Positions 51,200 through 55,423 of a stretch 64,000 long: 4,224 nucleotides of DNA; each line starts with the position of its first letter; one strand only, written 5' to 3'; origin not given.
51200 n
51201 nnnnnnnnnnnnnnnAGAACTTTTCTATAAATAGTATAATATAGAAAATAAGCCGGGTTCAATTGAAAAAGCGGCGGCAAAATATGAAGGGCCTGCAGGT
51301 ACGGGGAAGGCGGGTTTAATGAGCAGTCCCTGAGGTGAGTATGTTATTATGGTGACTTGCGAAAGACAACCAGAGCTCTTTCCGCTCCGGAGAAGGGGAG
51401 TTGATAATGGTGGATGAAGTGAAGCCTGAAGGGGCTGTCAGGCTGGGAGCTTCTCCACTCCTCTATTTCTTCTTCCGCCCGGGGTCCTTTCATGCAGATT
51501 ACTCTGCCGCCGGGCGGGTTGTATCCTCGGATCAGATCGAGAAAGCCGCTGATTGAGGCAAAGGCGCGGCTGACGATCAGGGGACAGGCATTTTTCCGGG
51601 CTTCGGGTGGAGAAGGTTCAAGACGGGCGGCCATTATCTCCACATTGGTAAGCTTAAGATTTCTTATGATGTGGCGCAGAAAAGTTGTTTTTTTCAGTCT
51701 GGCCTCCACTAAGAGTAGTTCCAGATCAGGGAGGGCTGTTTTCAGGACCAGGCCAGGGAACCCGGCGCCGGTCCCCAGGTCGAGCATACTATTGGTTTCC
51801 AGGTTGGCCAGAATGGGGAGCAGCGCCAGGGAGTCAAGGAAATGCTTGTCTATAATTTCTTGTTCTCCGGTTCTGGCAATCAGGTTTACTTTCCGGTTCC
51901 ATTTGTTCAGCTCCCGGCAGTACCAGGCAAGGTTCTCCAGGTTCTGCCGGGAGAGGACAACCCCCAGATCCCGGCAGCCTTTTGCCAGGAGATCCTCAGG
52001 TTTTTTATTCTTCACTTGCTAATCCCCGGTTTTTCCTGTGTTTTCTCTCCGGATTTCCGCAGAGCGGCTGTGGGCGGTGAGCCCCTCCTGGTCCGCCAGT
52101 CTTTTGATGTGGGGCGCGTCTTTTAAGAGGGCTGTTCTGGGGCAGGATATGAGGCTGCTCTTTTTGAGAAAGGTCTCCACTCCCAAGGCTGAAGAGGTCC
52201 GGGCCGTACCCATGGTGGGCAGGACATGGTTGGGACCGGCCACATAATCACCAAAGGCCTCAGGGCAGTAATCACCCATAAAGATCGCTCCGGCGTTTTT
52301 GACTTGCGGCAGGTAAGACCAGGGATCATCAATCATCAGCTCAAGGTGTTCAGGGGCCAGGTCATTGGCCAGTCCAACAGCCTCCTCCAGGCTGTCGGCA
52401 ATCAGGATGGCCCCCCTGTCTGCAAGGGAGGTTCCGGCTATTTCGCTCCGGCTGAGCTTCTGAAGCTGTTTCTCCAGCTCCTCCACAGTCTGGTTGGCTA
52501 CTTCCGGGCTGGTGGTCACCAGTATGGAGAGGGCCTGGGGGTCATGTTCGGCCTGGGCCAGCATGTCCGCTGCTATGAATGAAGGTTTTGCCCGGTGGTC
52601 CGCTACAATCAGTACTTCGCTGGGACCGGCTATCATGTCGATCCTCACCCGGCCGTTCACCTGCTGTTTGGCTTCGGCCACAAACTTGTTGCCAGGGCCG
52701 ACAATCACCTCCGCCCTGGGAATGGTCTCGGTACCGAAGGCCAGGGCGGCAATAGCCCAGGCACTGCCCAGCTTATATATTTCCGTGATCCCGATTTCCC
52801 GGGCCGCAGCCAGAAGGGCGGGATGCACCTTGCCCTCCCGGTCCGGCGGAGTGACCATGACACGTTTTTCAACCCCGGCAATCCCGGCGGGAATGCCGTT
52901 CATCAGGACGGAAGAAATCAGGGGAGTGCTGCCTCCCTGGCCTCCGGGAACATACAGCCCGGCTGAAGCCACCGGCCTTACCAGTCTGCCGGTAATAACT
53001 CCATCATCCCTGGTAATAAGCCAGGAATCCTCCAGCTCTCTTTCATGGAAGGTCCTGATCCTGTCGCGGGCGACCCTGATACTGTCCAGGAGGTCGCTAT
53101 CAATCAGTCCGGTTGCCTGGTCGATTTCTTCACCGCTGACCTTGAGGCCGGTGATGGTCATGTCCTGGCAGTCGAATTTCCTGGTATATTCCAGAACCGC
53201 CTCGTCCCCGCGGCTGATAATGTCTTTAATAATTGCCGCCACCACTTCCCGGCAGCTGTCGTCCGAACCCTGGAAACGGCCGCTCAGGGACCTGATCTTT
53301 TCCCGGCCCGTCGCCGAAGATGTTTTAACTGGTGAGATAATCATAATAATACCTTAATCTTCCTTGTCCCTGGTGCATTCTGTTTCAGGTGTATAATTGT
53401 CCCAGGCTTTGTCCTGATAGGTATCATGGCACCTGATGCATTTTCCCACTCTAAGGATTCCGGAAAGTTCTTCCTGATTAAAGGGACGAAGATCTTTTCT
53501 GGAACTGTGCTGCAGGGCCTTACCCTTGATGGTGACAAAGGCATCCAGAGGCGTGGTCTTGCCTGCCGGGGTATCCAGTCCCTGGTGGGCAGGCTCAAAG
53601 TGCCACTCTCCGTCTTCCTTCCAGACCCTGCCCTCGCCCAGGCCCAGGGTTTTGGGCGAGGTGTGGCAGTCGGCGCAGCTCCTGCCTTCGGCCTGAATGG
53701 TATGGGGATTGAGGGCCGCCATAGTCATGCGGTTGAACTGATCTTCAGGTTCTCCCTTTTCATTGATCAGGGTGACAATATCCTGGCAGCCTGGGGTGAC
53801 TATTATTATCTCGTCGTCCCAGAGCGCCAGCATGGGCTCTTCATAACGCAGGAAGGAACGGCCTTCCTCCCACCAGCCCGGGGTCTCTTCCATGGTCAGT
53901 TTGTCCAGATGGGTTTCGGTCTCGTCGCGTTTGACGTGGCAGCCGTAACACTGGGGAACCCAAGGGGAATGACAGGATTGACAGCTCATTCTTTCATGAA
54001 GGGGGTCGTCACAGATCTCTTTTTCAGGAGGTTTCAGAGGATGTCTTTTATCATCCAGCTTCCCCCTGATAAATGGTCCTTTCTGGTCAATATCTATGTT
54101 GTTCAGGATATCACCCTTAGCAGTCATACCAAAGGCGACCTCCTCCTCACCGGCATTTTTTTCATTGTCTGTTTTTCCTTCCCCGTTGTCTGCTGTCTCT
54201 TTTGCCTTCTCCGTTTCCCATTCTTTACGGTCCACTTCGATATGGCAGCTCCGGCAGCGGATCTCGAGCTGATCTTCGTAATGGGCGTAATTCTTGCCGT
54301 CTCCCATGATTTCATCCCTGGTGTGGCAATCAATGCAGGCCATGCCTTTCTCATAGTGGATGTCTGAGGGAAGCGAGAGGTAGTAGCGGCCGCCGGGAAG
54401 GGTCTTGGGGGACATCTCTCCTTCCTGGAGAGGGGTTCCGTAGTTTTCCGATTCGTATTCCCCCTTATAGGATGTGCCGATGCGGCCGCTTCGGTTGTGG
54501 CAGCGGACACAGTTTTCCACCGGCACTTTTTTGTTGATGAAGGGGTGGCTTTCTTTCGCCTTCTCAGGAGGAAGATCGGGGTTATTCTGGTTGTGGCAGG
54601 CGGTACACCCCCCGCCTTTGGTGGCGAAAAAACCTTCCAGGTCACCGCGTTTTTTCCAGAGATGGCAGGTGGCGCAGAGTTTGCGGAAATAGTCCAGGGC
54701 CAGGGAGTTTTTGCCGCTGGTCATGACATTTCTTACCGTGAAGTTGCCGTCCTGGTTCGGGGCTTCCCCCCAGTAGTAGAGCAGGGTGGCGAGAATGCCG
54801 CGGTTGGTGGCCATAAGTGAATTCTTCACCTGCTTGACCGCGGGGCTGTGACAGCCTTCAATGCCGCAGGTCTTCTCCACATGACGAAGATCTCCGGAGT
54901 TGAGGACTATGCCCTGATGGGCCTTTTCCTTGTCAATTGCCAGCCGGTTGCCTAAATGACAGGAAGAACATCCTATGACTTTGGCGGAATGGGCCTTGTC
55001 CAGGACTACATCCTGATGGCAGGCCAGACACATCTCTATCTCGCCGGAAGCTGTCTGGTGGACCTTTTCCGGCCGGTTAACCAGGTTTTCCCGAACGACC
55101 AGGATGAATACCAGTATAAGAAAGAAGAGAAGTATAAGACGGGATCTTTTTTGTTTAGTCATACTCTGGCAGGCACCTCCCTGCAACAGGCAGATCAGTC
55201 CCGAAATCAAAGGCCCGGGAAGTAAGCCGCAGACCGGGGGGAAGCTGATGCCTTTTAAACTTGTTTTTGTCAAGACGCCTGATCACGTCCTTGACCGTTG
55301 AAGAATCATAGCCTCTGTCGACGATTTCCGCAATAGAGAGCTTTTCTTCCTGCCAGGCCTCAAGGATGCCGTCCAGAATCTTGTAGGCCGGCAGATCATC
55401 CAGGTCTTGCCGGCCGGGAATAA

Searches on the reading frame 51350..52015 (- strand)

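Call 26: search_protein_families(library=pfam, proteins=[window:51350-52015:-], max_evalue=0.00001)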
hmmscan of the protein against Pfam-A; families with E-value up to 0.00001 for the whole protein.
window:51350-52015:- (222 aa): 1 family
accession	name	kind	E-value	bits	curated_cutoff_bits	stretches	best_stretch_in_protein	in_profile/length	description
PF02527.21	GidB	-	8.1e-43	146.3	27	1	26-190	2-162/184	rRNA small subunit methyltransferase G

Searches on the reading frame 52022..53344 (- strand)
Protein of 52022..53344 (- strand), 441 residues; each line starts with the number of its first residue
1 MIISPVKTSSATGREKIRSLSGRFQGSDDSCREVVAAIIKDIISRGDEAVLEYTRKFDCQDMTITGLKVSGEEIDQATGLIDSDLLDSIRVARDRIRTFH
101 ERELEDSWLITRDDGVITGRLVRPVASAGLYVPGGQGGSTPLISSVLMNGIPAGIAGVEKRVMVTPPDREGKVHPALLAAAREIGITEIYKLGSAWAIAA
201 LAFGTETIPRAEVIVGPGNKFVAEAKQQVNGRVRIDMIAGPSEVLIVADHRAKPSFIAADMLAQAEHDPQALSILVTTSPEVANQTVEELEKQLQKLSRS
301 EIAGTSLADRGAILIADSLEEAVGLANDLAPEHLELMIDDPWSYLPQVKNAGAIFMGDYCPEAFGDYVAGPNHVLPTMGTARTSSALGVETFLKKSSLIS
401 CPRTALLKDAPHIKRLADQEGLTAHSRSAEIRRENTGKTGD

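Call 26: search_protein_families(library=pfam, proteins=[window:52022-53344:-], max_evalue=0.00001)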
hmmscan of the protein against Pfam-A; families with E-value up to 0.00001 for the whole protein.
window:52022-53344:- (441 aa): 1 family
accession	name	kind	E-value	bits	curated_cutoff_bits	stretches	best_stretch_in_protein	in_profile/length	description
PF00815.25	Histidinol_dh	-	2e-162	541.3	27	1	27-432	7-410/411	Histidinol dehydrogenase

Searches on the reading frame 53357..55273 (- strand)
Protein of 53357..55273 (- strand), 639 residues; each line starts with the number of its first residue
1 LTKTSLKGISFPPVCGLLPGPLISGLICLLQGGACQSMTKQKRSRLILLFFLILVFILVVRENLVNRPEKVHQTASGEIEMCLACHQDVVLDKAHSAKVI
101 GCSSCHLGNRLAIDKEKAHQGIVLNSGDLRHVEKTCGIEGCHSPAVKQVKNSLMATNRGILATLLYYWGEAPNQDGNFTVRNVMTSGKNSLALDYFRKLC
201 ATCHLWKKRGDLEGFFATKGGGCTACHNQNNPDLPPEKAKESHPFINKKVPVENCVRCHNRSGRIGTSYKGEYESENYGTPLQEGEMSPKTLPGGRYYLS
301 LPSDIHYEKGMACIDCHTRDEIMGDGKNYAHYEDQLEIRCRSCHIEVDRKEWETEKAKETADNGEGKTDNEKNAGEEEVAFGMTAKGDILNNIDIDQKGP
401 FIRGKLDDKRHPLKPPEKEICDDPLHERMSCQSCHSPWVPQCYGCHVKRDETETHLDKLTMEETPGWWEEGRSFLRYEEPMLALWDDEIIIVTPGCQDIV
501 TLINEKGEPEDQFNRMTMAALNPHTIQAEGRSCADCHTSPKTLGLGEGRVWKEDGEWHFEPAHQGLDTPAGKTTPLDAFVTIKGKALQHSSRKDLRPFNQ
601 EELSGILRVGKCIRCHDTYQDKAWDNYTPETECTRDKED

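Call 26: search_protein_families(library=pfam, proteins=[window:53357-55273:-], max_evalue=0.00001)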
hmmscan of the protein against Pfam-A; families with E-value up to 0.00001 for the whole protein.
window:53357-55273:- (639 aa): 3 families
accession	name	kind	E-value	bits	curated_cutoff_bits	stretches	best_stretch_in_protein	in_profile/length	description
PF14522.11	Cytochrome_C7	-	3.6e-09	36.7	24.8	0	219-262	12-51/67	Cytochrome c7 and related cytochrome c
PF14537.11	Cytochrom_c3_2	-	1.8e-08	35.1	25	0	200-261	9-66/79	Cytochrome c3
PF02085.21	Cytochrom_CIII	-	6.8e-07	30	22.9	0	199-262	32-85/101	Class III cytochrome C family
